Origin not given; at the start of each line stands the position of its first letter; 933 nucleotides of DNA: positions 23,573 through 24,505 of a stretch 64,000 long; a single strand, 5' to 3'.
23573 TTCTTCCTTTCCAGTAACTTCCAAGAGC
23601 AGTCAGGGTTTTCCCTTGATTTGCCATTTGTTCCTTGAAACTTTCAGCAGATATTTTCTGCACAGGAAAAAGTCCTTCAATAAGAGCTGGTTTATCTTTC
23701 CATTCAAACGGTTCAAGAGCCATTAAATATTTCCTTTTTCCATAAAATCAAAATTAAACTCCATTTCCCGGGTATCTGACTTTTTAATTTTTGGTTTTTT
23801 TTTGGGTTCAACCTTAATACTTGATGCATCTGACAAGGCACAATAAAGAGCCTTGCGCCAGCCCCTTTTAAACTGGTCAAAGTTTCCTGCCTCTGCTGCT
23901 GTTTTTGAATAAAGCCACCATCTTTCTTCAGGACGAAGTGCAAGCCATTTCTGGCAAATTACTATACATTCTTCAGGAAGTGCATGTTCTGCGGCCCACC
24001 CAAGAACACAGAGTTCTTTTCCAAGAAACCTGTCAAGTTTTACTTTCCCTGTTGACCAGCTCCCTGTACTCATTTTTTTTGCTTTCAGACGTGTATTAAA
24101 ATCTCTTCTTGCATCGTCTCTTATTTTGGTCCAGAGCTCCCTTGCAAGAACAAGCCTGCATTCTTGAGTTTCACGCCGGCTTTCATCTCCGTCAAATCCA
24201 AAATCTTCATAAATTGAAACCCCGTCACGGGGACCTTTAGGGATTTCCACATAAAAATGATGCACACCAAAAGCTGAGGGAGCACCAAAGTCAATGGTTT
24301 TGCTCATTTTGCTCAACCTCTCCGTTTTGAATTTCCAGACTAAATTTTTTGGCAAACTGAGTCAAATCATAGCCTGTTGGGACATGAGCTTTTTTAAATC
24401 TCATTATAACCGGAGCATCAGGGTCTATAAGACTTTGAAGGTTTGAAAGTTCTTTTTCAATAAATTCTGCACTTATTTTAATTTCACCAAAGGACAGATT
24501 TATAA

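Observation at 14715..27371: Seven-gene, translationally coupled methylase/ATPase/helicase operon: candidate composite anti-phage system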

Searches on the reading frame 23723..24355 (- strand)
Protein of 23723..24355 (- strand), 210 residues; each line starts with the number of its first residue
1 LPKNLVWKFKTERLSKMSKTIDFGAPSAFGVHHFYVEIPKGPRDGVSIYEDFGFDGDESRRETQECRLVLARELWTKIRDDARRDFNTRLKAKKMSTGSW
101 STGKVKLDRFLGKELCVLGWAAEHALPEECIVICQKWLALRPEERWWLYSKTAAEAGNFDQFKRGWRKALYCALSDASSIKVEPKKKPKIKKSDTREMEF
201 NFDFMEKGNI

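Call 3: search_protein_families(library=pfam, proteins=[window:23723-24355:-], max_evalue=0.01)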
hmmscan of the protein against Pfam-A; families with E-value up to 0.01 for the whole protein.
window:23723-24355:- (210 aa): 1 family
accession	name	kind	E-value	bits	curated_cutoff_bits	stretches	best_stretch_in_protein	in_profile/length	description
PF12635.12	DUF3780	-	4.7e-74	248.6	27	1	19-196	3-179/184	Protein of unknown function (DUF3780)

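Call 4: search_protein_families(library=padloc, proteins=[window:23723-24355:-], max_evalue=0.01)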
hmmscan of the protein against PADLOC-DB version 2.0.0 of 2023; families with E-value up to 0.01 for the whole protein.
window:23723-24355:- (210 aa): 2 families
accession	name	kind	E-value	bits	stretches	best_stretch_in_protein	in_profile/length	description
PDLC02191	DUF3780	-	8.5e-102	336.7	1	17-210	1-196/196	-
PDLC02190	DUF3780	-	1.3e-42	144.3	1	17-178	14-174/361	-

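Call 20: find_homologous_proteins(query=window:23723-24307:-)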
Query window:23723-24307:- (194 aa): 3214 proteins with E <= 0.001 among 3320 candidates; the best 120 are listed.
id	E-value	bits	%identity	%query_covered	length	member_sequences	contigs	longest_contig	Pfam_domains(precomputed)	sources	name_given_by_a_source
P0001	4.4e-130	449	99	100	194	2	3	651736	PF12635.13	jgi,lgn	jgi:hypothetical protein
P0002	2.4e-103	362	80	100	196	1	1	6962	PF12635.13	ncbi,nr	ncbi:MAG: DUF3780 domain-containing protein [Desulfamplus sp.]|nr:DUF3780 domain-containing protein 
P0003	4.1e-103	361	78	100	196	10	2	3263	PF12635.13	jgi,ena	-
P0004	2.1e-102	359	80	100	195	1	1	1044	PF12635.13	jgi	jgi:hypothetical protein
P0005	6.0e-102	357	78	100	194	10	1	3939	PF12635.13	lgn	-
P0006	2.8e-101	355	79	100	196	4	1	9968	PF12635.13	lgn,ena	-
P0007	5.0e-101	354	78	100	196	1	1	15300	PF12635.13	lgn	-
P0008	5.6e-101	354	75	100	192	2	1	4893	PF12635.13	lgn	-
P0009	6.1e-101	354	77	100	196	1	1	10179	PF12635.13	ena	-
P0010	8.0e-101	354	78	100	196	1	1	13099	PF12635.13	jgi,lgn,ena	-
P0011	8.8e-101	354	78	100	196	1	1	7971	PF12635.13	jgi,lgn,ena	-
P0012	9.1e-101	354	78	100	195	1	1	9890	PF12635.13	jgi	jgi:hypothetical protein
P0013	1.3e-100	353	77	100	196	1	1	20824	PF12635.13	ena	-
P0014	1.3e-100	353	78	100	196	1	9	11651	PF12635.13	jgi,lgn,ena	jgi:hypothetical protein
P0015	1.3e-100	353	77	100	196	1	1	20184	PF12635.13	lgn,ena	-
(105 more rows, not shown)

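Call 21: find_encoding_contigs(protein=P0001, flank=10000, max_places=4)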
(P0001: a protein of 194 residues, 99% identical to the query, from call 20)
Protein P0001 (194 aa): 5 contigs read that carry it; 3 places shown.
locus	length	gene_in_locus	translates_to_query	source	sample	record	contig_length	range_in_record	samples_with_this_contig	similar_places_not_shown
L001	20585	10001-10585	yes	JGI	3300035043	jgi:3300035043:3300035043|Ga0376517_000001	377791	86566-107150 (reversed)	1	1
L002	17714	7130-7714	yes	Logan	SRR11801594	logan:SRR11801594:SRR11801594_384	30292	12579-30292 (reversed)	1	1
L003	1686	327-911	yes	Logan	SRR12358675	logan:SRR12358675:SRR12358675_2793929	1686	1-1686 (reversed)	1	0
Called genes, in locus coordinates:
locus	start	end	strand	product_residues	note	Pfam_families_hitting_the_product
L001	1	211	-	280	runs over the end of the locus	PF00753:Lactamase_B, PF23023:Anti-Pycsar_Apyc1 (weak)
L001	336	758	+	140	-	-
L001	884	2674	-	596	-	PF00753:Lactamase_B, PF19583:ODP, PF00990:GGDEF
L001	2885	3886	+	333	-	PF03060:NMO, PF01070:FMN_dh, PF00478:IMPDH (weak)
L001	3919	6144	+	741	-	PF03971:IDH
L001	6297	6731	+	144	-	-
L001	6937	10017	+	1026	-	PF04465:DUF499, PF13287:Fn3_assoc, PF13290:CHB_HEX_C_1 (weak)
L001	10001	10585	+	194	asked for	PF12635:DUF3780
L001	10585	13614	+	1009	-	PF06634:DUF1156, PF01170:UPF0020 (faint)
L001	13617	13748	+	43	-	-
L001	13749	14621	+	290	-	PF11398:DUF2813 (faint), PF13175:AAA_15, PF13304:AAA_21, PF12476:DUF3696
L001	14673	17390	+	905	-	PF13091:PLDc_2, PF00270:DEAD (weak), PF04851:ResIII, PF00176:SNF2-rel_dom, PF00271:Helicase_C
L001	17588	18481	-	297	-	PF10670:DUF4198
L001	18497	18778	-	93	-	-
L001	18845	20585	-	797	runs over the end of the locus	PF03176:MMPL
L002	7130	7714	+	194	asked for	PF12635:DUF3780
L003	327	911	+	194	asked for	PF12635:DUF3780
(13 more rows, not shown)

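Call 22: search_protein_families(library=ncbifam, proteins=[window:23723-24307:-], max_evalue=0.001)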
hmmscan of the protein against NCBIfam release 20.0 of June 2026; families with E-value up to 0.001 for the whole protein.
window:23723-24307:- (194 aa): 1 family
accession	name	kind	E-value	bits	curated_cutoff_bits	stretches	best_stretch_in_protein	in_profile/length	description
NF042961.1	DUF3780_antiphage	equivalog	5.9e-78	260.9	200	1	4-182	1-178/184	anti-phage-associated DUF3780 domain-containing protein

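Call 27: find_related_loci(query=A1, collection=genome_contigs, flank=10000)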
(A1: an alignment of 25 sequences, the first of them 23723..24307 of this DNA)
Query A1 (194 aa) in genome_contigs; peptide patterns used: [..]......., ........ (x = any residue, [..] = any of these).
571 stretches matched a pattern; 519 encode a relative of the query (tblastn E <= 1e-3); the best 80 are kept; 80 distinct loci.
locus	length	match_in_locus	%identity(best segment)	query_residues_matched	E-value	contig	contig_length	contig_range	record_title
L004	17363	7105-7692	77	1-194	2e-100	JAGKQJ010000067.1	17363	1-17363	Bacillaceae bacterium Marseille-Q3522 NODE_67_length_17363_cov_9.91918, whole genome shotgun sequence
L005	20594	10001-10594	76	1-194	7e-100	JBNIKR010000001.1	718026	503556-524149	Sutcliffiella halmapala strain 445 NODE_1_length_718026_cov_24.440551, whole genome shotgun sequence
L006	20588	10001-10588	75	1-194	3e-98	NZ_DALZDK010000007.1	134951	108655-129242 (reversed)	MAG: Niallia sp. isolate CTOTU46962 NODE_15_length_134951_cov_4.419812, whole genome shotgun sequence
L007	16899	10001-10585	74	1-194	5e-98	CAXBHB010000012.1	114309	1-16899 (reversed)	MAG TPA_asm: uncultured Chromatiaceae bacterium isolate ERR2762136_concoct_64 genome assembly, contig: ERZ3421823.240, w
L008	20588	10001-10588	78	1-194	4e-98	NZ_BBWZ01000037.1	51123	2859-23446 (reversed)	Aneurinibacillus tyrosinisolvens strain LL-002, whole genome shotgun sequence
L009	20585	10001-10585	76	1-194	4e-98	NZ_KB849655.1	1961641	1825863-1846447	Acinetobacter junii CIP 64.5 acLZZ-supercont1.3, whole genome shotgun sequence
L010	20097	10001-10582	78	1-194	1e-97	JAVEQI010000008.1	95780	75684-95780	MAG: Desulfobacterium sp. isolate BF_dRep_24 NODE_597_length_95780_cov_16.465871_Biofilm4, whole genome shotgun sequence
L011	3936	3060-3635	74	1-191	8e-98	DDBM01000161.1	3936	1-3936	MAG TPA_asm: Moraxellaceae bacterium UBA2032 UBA2032_contig_9353, whole genome shotgun sequence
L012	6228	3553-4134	78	1-194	4e-97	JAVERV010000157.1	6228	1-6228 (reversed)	MAG: Desulfobacterium sp. isolate BF1_31 scaffold_17463_c1_biofilm_2017, whole genome shotgun sequence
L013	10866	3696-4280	76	1-194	8e-96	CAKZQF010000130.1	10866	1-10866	MAG TPA_asm: uncultured Gammaproteobacteria bacterium isolate ERR2094174_bin.37_CONCOCT_v1.1_MAG genome assembly, contig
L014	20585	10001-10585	75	2-194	8e-95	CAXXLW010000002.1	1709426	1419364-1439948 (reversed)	MAG: Desulfamplus sp. isolate 82e8c6d0-3d9d-4aa8-81a7-685ccd8d78ba genome assembly, contig: contig_2, whole genome shotg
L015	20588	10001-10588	74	1-194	1e-94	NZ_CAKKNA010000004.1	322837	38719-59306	Bacillus sp. CECT 9360 isolate AB33; 170307 D3 2, whole genome shotgun sequence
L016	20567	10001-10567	73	1-190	1e-94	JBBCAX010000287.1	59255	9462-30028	Deltaproteobacteria bacterium TL4 17951C00287.1, whole genome shotgun sequence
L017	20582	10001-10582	75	1-194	3e-94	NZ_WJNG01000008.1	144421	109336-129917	Aquibacillus halophilus strain B6B scaffold8:size144421, whole genome shotgun sequence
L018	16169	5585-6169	77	1-194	4e-94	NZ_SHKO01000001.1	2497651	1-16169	Advenella incenata strain DSM 23814 Ga0310505_101, whole genome shotgun sequence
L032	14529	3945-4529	71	1-194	6e-92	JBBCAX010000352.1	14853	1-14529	Deltaproteobacteria bacterium TL4 17951C00352.1, whole genome shotgun sequence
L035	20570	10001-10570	72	1-190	6e-91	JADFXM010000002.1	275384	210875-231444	MAG: Candidatus Riflebacteria bacterium isolate nDJH14bin3 nDJH14_bin3_NODE_2_length_275384_cov_92.771199, whole genome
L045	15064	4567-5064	77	1-166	4e-88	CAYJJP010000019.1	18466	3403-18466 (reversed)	MAG TPA_asm: uncultured Desulfovibrionaceae bacterium isolate ERP123703_co3_138 genome assembly, contig: NODE_3582_lengt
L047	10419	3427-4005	73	1-190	1e-87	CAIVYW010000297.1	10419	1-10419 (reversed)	MAG: uncultured Methylococcaceae bacterium isolate MJ110516B_bin-0860 genome assembly, contig: bin-0860:297/618, whole g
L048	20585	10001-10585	66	1-194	2e-87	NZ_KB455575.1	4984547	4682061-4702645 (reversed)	Methylotuvimicrobium buryatense 5G METBUDRAFT_scaffold1.2, whole genome shotgun sequence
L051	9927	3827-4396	69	1-190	4e-86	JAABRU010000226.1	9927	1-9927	MAG: Desulfobacteraceae bacterium isolate S08.Bin136 Scaffold_7074, whole genome shotgun sequence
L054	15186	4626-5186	73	1-187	4e-85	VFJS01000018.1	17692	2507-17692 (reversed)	MAG: Spirochaetia bacterium isolate Bin_56_1 c_000001573595, whole genome shotgun sequence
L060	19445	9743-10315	70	1-191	4e-84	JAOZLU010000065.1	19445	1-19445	MAG: Desulfobacterales bacterium isolate GMC2_bin_2_sub GMC2_397_length_19445_cov_40.802424, whole genome shotgun sequen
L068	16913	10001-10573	66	1-190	3e-81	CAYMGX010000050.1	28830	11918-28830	MAG TPA_asm: uncultured Fibrobacter sp. isolate SRP294416_co1_262 genome assembly, contig: NODE_2892_length_28830_cov_11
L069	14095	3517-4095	66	5-194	2e-80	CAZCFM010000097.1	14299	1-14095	MAG TPA_asm: uncultured Verrucomicrobiota bacterium isolate SRP272421_co3_508 genome assembly, contig: NODE_11584_length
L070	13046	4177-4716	66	4-181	1e-77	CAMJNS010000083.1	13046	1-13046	MAG: uncultured bacterium isolate SRR12081303_bin.101_metaWRAP_v1.3_MAG genome assembly, contig: ERZ12289767.7208, whole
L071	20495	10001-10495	73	2-165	1e-77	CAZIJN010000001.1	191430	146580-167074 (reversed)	MAG TPA_asm: uncultured Desulfobacterales bacterium isolate SRP294416_co1_101 genome assembly, contig: NODE_27_length_19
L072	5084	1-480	74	33-190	1e-75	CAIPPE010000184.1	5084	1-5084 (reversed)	MAG: uncultured Methylococcaceae bacterium isolate C5coas_bin-1418 genome assembly, contig: bin-1418:184/345, whole geno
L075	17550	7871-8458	74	1-194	2e-94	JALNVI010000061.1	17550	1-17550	MAG: Desulforhopalus sp. isolate SO_2016_CLC_T1 bin 56 scaffold02399_PH3_Jul14_2016, whole genome shotgun sequence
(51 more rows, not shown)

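Call 50: search_protein_families(library=pfam, proteins=[L016:14876-15295:+, L016:15280-16479:+, L016:16440-17042:+, L045:8007-9122:+, L045:9088-9669:+, L068:13640-14893:+, L068:14890-15519:+, L060:13535-14377:+, L070:8166-9050:+, L071:14412-14987:+], max_evalue=0.001)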
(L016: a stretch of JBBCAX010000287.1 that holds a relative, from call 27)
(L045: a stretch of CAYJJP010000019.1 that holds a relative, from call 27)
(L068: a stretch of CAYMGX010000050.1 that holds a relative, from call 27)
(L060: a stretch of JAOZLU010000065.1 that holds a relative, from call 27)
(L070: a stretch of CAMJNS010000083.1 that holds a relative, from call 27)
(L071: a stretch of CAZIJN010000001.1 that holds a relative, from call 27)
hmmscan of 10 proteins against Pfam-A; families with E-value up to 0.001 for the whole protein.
L016:14876-15295:+ (139 aa): 1 family
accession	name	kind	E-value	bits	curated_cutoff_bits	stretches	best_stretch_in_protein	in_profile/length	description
PF01850.27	PIN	-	3.2e-17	63.7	23.6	1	19-130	1-116/120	PIN domain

L016:15280-16479:+ (399 aa): 6 families
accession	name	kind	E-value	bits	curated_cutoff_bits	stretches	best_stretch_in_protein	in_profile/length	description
PF13304.12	AAA_21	-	1.1e-30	108.2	27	1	31-345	3-303/304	AAA domain, putative AbiEii toxin, Type IV TA system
PF13175.12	AAA_15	-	1.1e-21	78.3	32.1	2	5-106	1-92/374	AAA ATPase domain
PF02463.25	SMC_N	-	9.5e-09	35.4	40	1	7-348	2-205/220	RecF/RecN/SMC N terminal domain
PF13476.12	AAA_23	-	1.5e-06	29.5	27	1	10-114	2-106/201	AAA domain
PF13166.12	AAA_13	-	8.5e-05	21.9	36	0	15-51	5-40/713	AAA domain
PF11398.14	DUF2813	-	0.00021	21.2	21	0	299-365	282-345/372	Protein of unknown function (DUF2813)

L016:16440-17042:+ (200 aa): 1 family
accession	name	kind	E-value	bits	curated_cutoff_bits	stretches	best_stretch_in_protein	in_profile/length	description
PF14103.11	DUF4276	-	5.8e-13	50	30.2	1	21-193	2-191/192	Domain of unknown function (DUF4276)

L045:8007-9122:+ (371 aa): 4 families
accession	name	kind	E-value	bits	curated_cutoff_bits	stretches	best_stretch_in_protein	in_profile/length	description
PF13304.12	AAA_21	-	2.8e-15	57.6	27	2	257-324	232-299/304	AAA domain, putative AbiEii toxin, Type IV TA system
PF02463.25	SMC_N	-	9.3e-14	51.8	40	1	5-332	1-206/220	RecF/RecN/SMC N terminal domain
PF13175.12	AAA_15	-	1.9e-11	44.7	32.1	1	5-51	1-48/374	AAA ATPase domain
PF13476.12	AAA_23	-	1e-08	36.5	27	1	8-153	1-124/201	AAA domain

L045:9088-9669:+ (193 aa): 0 families

L068:13640-14893:+ (417 aa): 5 families
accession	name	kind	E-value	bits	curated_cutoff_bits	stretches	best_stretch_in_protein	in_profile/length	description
PF13304.12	AAA_21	-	1.6e-28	101.1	27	2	236-349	193-304/304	AAA domain, putative AbiEii toxin, Type IV TA system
PF13175.12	AAA_15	-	5.4e-19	69.5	32.1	2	17-61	3-47/374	AAA ATPase domain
PF02463.25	SMC_N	-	5.1e-09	36.3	40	1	17-60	2-47/220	RecF/RecN/SMC N terminal domain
PF13476.12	AAA_23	-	2.6e-07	31.9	27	1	19-59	1-41/201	AAA domain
PF13555.12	AAA_29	-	7.1e-05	22.9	27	1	27-58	14-43/61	P-loop containing region of AAA domain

L068:14890-15519:+ (209 aa): 1 family
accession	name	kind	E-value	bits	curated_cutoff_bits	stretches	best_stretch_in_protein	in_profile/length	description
PF14103.11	DUF4276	-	3.9e-29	102.7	30.2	1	10-200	1-191/192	Domain of unknown function (DUF4276)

L060:13535-14377:+ (280 aa): 2 families
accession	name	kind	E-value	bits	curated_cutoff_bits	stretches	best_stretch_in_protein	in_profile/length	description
PF21248.3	SoFic-like_C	-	5.1e-19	68.7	27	1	207-273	9-76/76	Protein adenylyltransferase SoFic-like, C-terminal domain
PF02661.23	Fic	-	5.9e-19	69.1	24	1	35-134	3-93/93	Fic/DOC family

L070:8166-9050:+ (294 aa): 1 family
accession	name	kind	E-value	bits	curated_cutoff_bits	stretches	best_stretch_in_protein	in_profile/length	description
PF07751.16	Abi_2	-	4.1e-45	154.8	25.6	1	33-216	2-184/184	Abi-like protein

L071:14412-14987:+ (191 aa): 1 family
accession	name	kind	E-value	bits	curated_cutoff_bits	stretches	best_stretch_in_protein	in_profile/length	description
PF05685.18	Uma2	-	1.3e-31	109.9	27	1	11-154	1-143/172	Putative restriction endonuclease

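Call 51: search_protein_families(library=pfam, proteins=[L032:4529-5998:+, L051:4411-5895:+, L075:8461-9963:+, L054:5204-6655:+, L054:6766-8439:+, L035:10585-12444:+, L069:4111-5820:+, L048:11776-12273:+, L047:4066-4545:+, L072:1948-2430:+], max_evalue=0.001)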
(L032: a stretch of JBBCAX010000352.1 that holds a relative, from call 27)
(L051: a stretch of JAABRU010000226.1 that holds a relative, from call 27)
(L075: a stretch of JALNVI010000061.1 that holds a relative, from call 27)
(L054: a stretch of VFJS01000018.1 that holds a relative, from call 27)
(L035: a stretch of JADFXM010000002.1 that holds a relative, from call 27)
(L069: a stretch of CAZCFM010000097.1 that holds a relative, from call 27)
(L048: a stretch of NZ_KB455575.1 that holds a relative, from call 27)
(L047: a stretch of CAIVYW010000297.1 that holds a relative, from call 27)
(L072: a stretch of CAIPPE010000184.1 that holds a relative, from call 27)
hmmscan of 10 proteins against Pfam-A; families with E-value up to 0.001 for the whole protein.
L032:4529-5998:+ (489 aa): 3 families
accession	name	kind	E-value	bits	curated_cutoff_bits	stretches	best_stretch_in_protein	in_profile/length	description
PF04326.19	SLFN_AlbA_2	-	1e-19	71.7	25.3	1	14-124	1-113/118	Schlafen, AlbA_2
PF21247.3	Fic-like_C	-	2.7e-07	30.8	27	1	419-480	2-61/64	Filamentation induced by cAMP protein Fic-like, C-terminal domain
PF13749.12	HATPase_c_4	-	0.00019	21.8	26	1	328-385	30-88/89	Putative ATP-dependent DNA helicase recG C-terminal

L051:4411-5895:+ (494 aa): 3 families
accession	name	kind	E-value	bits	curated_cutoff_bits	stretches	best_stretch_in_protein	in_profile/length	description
PF21247.3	Fic-like_C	-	9.1e-21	74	27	1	419-481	2-64/64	Filamentation induced by cAMP protein Fic-like, C-terminal domain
PF04326.19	SLFN_AlbA_2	-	1.9e-20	74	25.3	1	14-124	1-113/118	Schlafen, AlbA_2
PF13749.12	HATPase_c_4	-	7.3e-05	23.1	26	1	332-384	34-87/89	Putative ATP-dependent DNA helicase recG C-terminal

L075:8461-9963:+ (500 aa): 3 families
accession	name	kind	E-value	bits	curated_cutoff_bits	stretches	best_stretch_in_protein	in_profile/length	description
PF21247.3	Fic-like_C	-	3.5e-28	97.7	27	1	421-484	2-64/64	Filamentation induced by cAMP protein Fic-like, C-terminal domain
PF04326.19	SLFN_AlbA_2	-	7.5e-19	68.8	25.3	1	13-124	1-114/118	Schlafen, AlbA_2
PF13749.12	HATPase_c_4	-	0.00013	22.4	26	1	329-384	32-88/89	Putative ATP-dependent DNA helicase recG C-terminal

L054:5204-6655:+ (483 aa): 3 families
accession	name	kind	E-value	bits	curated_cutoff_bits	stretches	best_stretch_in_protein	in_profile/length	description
PF04326.19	SLFN_AlbA_2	-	3.2e-17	63.6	25.3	1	16-126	1-113/118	Schlafen, AlbA_2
PF21247.3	Fic-like_C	-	2e-12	47.2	27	1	417-475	3-62/64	Filamentation induced by cAMP protein Fic-like, C-terminal domain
PF13749.12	HATPase_c_4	-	7.6e-05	23.1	26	1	332-386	32-87/89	Putative ATP-dependent DNA helicase recG C-terminal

L054:6766-8439:+ (557 aa): 1 family
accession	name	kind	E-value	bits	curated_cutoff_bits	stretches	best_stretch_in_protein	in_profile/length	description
PF03235.19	GmrSD_N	-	2.7e-29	103.2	33.2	1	14-218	4-197/199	GmrSD restriction endonuclease, N-terminal domain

L035:10585-12444:+ (619 aa): 4 families
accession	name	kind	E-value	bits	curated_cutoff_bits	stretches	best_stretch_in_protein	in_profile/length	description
PF21247.3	Fic-like_C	-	4.7e-45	151.8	27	2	435-496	2-64/64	Filamentation induced by cAMP protein Fic-like, C-terminal domain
PF04326.19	SLFN_AlbA_2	-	7.2e-21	75.4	25.3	1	14-124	1-113/118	Schlafen, AlbA_2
PF04519.19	Bactofilin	-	1.4e-05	25.6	27.9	0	395-437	42-85/98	Polymer-forming cytoskeletal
PF13749.12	HATPase_c_4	-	0.00012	22.5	26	1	334-384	36-87/89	Putative ATP-dependent DNA helicase recG C-terminal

L069:4111-5820:+ (569 aa): 2 families
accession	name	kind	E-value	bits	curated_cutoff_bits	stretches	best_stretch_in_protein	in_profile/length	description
PF21247.3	Fic-like_C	-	2.5e-21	75.7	27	1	486-549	1-64/64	Filamentation induced by cAMP protein Fic-like, C-terminal domain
PF04326.19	SLFN_AlbA_2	-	7.4e-19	68.9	25.3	1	14-125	1-114/118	Schlafen, AlbA_2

L048:11776-12273:+ (165 aa): 1 family
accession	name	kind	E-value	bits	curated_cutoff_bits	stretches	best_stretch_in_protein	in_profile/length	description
PF11848.13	DUF3368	-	8.3e-15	54.9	27.3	1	110-155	1-46/46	Domain of unknown function (DUF3368)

L047:4066-4545:+ (159 aa): 0 families

L072:1948-2430:+ (160 aa): 1 family
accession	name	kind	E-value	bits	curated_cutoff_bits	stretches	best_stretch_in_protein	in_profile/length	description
PF11848.13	DUF3368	-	1.9e-12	47.3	27.3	1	110-155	1-46/46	Domain of unknown function (DUF3368)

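Call 80: search_solved_structures(query=window:23723-24307:-, max_evalue=0.001)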
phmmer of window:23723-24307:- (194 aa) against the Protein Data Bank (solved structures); distinct sequences matched with E-value up to 0.001: 0.
